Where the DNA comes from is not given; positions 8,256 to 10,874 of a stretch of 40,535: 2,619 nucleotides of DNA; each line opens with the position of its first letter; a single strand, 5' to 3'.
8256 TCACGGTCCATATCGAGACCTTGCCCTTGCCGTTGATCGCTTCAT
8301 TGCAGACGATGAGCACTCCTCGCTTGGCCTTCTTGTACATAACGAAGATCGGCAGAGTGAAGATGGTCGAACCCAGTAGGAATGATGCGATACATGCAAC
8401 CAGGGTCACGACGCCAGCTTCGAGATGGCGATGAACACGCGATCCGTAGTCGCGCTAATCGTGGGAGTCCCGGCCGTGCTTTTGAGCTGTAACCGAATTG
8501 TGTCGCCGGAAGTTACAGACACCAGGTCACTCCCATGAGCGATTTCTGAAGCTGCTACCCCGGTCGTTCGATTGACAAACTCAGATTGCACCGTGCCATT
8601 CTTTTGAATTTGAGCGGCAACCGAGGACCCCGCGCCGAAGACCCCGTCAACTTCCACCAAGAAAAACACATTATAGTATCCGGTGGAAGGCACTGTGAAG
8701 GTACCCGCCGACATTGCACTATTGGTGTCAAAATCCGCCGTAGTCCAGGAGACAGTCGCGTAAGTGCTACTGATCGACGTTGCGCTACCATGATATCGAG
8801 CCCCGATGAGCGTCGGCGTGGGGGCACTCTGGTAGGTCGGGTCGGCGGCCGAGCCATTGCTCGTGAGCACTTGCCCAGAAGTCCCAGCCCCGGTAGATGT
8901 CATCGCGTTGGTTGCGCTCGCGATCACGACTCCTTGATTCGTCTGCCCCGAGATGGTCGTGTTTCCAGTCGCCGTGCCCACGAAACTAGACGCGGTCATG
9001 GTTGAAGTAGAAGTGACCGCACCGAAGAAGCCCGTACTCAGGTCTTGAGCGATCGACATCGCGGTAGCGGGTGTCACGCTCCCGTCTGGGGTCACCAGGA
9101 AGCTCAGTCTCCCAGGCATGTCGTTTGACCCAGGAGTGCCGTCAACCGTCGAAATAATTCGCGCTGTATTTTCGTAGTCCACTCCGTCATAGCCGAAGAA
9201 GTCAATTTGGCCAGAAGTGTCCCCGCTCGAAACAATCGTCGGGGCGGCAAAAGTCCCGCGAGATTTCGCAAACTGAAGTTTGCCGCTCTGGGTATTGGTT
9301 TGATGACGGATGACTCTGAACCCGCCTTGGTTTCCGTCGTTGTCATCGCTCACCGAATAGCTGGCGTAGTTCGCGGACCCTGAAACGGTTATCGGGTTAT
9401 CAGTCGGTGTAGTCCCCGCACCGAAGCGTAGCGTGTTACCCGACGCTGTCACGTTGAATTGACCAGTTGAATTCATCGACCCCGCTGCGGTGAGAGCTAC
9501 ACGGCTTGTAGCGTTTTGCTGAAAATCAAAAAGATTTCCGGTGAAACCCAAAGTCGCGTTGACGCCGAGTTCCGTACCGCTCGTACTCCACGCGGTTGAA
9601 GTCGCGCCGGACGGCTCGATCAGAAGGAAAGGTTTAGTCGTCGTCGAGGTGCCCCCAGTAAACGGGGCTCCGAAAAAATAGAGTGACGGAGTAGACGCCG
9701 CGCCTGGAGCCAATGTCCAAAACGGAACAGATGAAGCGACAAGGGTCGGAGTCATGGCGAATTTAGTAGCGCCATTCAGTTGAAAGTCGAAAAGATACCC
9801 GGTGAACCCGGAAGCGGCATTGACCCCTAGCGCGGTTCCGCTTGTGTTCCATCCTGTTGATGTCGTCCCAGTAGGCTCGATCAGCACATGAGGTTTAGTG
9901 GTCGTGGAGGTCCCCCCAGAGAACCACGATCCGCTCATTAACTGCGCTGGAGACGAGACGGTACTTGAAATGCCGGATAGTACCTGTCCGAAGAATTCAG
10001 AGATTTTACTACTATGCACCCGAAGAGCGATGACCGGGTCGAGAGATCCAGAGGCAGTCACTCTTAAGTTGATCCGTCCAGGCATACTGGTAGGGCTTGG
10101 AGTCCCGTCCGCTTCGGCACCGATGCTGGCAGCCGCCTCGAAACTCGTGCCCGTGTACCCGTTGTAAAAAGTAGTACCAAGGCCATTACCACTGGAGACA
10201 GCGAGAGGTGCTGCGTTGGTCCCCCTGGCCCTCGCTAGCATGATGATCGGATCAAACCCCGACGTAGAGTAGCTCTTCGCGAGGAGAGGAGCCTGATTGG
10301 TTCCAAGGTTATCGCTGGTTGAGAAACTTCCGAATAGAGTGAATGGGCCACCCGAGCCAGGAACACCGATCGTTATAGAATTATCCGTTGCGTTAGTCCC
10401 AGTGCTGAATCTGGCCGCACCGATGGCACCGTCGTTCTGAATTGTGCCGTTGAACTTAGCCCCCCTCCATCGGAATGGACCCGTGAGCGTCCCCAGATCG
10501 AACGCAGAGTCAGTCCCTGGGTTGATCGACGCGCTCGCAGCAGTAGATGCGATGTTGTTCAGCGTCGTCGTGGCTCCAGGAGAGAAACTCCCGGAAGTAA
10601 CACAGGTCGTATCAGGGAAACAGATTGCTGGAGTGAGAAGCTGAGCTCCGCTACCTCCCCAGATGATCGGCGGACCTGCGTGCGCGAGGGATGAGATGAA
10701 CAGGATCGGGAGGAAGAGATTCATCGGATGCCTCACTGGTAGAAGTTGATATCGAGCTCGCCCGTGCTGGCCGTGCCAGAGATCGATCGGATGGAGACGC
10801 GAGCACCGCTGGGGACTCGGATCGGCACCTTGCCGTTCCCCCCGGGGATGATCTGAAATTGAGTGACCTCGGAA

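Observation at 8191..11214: Lipoprotein + signal-peptide fibre (C1q-like tip) + small membrane protein inserted between terminase and head genes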

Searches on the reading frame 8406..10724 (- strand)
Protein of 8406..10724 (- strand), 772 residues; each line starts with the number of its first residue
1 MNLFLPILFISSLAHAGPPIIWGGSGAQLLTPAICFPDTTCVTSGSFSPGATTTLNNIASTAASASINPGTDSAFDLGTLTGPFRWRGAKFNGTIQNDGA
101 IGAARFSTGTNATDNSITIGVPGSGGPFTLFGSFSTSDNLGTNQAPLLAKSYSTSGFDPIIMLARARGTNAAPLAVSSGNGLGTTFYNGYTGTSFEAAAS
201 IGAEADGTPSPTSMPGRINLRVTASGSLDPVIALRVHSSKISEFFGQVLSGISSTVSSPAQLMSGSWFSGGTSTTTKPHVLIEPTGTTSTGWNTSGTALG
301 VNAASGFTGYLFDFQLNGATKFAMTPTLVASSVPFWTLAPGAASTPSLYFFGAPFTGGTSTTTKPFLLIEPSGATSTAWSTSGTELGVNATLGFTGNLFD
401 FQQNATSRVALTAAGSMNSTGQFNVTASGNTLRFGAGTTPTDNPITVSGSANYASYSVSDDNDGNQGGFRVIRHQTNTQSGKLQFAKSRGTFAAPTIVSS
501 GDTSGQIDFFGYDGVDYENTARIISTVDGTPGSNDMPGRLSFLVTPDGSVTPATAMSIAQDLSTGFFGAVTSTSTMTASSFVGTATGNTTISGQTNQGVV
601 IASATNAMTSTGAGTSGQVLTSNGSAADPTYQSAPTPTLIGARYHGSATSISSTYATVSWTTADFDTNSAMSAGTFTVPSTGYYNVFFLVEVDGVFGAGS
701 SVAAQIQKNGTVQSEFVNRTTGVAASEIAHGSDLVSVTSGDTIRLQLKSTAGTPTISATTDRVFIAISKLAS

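Call 5: search_protein_families(library=pfam, proteins=[window:8406-10724:-], max_evalue=0.01)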
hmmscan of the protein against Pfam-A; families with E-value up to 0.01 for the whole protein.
window:8406-10724:- (772 aa): 1 family
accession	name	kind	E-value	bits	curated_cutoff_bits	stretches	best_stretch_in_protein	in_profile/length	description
PF00386.27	C1q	-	0.0004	21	23.7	1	671-764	34-122/127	C1q domain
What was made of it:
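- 8409..8807 (-): C1q/TNF-like jelly-roll tip (residues ~640-772). No sequence homologs were found. calls 5 (PF00386 E 4e-4, below cutoff), 45, 62, 66 (top Foldseek hits BclA, C1QL, Cbln1, C1q, Caprin-2, TNF ligands)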

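Call 6: search_protein_families(library=phrogs, proteins=[window:8406-10724:-], max_evalue=0.01)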
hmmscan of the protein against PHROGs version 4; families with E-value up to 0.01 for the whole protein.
window:8406-10724:- (772 aa): 2 families
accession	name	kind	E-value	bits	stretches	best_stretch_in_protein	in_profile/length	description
phrog_18345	-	tail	2.6e-26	93.3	2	372-626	603-848/956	tail fiber protein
phrog_9942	-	tail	1.9e-21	76.9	2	358-565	501-658/1178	tail fiber protein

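Call 8: search_dna_similar(query=window:8406-10724:-, collection=phages, mode=protein)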
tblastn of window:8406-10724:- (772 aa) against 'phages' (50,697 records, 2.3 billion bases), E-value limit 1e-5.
Records with a match: 33; places in all: 37; records where one place covers at least 80% of the query: 0.
Best place of each record, by identity: 60-80% 2; <60% 31.
By first word of the organism name: Synechococcus 28; Cyanophage 3; Prochlorococcus 2.
By host as written in the record: Synechococcus sp. CB0101 9; Synechococcus sp. MW02 6; Synechococcus sp. WH 7803 5; Synechococcus sp. CB0208 2; Synechococcus sp. WH8102 2; Synechococcus sp. WH7803 2; Prochlorococcus sp. MIT9515 2; - 2; and 3 more.
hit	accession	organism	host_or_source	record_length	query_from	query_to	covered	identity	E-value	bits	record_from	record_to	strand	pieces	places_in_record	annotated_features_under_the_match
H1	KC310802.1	Synechococcus phage S-CBP1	Synechococcus sp. CB0101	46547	145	558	33%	37.4%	1e-13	141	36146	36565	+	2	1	tail fiber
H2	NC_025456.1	Synechococcus phage S-CBP1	Synechococcus sp. CB0101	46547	145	558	33%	37.4%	1e-13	141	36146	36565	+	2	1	tail fiber protein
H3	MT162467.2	Synechococcus phage S-H34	Synechococcus sp. MW02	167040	106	558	30%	32.7%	4e-6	112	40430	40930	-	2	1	hypothetical protein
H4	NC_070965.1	Synechococcus phage S-H34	Synechococcus sp. MW02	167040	106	558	30%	32.7%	4e-6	112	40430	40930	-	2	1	hypothetical protein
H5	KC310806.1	Synechococcus phage S-CBP2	Synechococcus sp. CB0208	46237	156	559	21%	42.6%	6e-11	129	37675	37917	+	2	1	tail fiber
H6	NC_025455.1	Synechococcus phage S-CBP2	Synechococcus sp. CB0208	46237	156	559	21%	42.6%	6e-11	129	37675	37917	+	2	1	tail fiber protein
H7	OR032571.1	Synechococcus phage DSL-LC02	Synechococcus sp.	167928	159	561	20%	42.4%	1e-10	128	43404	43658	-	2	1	tail fiber protein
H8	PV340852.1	Synechococcus phage Sf-CH5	Synechococcus sp. WH8102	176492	387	558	22%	30.3%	2e-7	61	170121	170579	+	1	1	tail fiber protein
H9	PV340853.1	Synechococcus phage Sf-CH8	Synechococcus sp. WH8102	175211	387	558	22%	30.3%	2e-7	61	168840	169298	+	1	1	tail fiber protein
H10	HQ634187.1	Cyanophage KBS-S-2A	Synechococcus sp. WH7803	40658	341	412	9%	70.8%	1e-10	72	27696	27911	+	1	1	hypothetical protein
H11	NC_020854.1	Cyanophage KBS-S-2A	Synechococcus sp. WH7803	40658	341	412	9%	70.8%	1e-10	72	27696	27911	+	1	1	hypothetical protein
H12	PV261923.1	Synechococcus phage WH11-B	Synechococcus sp. WH 7803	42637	464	558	12%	46.4%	3e-12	77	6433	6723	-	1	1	chaperone of endosialidase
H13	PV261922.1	Synechococcus phage 7B11-B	Synechococcus sp. WH 7803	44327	464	558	12%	46.4%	3e-12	77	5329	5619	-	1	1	chaperone of endosialidase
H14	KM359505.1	Prochlorococcus phage P-TIM68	Prochlorococcus sp. MIT9515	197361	469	561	12%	46.3%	1e-12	78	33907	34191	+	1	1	hypothetical protein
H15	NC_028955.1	Prochlorococcus phage P-TIM68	Prochlorococcus sp. MIT9515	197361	469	561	12%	46.3%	1e-12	78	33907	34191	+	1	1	tail fiber protein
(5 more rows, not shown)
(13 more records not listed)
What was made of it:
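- On Phage tail fibre (PHROG 18345 / 9942): E 2.6e-26 and 1.9e-21 over the central repeats (call 6). tblastn hits to cyanophage tail fibres (call 8).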

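Call 12: find_homologous_proteins(query=window:8406-10724:-, max_evalue=0.00001)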
Query window:8406-10724:- (772 aa): 608 proteins with E <= 0.00001 among 8000 candidates; the best 120 are listed.
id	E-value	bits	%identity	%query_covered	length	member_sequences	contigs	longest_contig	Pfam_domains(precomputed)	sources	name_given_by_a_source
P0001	0.0e+0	1631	100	100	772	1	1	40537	-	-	-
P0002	4.8e-114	401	49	24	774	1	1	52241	-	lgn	-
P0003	5.6e-71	258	63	10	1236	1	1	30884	-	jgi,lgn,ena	-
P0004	2.7e-63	233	49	14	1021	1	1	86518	-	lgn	-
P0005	3.0e-62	229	51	22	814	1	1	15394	-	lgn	-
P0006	1.0e-60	224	50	14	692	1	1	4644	-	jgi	-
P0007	5.5e-59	218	66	9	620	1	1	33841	-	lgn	-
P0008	1.7e-54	204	39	41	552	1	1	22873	-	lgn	-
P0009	3.7e-48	183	68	10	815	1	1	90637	PF26696.1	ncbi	-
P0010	1.2e-45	174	59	9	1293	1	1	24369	PF26696.1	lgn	-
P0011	9.1e-45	171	55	13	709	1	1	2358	-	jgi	jgi:hypothetical protein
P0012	2.6e-43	167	45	17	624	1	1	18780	-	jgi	jgi:hypothetical protein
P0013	4.2e-41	159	60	10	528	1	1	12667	-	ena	-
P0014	1.2e-40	158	41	28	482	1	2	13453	-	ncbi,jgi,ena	jgi:hypothetical protein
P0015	4.4e-39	153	46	22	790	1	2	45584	-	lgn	-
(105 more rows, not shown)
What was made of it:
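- Homologs of the shaft are ordinary tail fibres (calls 8, 12).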

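Call 14: find_encoding_contigs(protein=P0002, flank=10000, max_places=3)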
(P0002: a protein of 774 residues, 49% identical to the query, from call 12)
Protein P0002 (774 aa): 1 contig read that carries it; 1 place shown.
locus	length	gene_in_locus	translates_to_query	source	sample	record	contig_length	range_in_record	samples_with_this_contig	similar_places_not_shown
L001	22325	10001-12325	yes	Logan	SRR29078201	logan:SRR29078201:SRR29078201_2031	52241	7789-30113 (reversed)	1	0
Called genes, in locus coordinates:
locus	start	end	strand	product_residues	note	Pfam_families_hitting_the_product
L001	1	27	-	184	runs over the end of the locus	-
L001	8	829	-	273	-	PF23822:DUF7192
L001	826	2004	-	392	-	PF13401:AAA_22 (faint), PF01078:Mg_chelatase (faint), PF00004:AAA (weak), PF07728:AAA_5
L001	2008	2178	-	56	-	-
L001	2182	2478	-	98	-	-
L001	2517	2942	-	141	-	-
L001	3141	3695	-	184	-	-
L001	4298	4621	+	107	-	-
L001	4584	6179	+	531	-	PF03237:Terminase_6N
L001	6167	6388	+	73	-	-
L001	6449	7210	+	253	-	-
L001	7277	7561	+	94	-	-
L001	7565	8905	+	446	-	-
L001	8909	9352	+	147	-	-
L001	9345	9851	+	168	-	-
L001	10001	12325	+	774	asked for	-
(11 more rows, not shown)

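Call 28: find_encoding_contigs(protein=P0001, flank=1000, max_places=2)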
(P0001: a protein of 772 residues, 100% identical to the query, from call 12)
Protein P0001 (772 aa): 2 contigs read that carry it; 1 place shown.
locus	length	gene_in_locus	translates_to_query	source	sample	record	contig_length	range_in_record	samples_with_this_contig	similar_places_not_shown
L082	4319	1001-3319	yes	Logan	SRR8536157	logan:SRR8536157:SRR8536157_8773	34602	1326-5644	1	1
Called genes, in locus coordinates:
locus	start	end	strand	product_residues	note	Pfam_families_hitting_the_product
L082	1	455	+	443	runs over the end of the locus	PF03237:Terminase_6N (weak)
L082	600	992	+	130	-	-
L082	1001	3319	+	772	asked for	-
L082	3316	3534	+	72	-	-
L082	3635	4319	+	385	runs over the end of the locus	PF04233:Phage_Mu_F (weak)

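Call 85: search_protein_families(library=ncbifam, proteins=[window:8406-10724:-], max_evalue=0.01)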
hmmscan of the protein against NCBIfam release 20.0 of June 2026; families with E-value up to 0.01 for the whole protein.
window:8406-10724:- (772 aa): 0 families

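Call 86: search_protein_families(library=padloc, proteins=[window:8406-10724:-], max_evalue=0.01)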
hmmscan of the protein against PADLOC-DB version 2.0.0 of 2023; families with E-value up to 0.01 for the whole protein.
window:8406-10724:- (772 aa): 0 families

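Call 99: search_solved_structures(query=window:8406-10724:-, max_evalue=1)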
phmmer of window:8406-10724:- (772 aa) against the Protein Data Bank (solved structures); distinct sequences matched with E-value up to 1: 1.
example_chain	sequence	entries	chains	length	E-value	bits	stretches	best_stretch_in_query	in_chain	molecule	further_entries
8ol4_A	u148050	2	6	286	0.00063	21.5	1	143-206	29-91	Cell wall surface anchor family protein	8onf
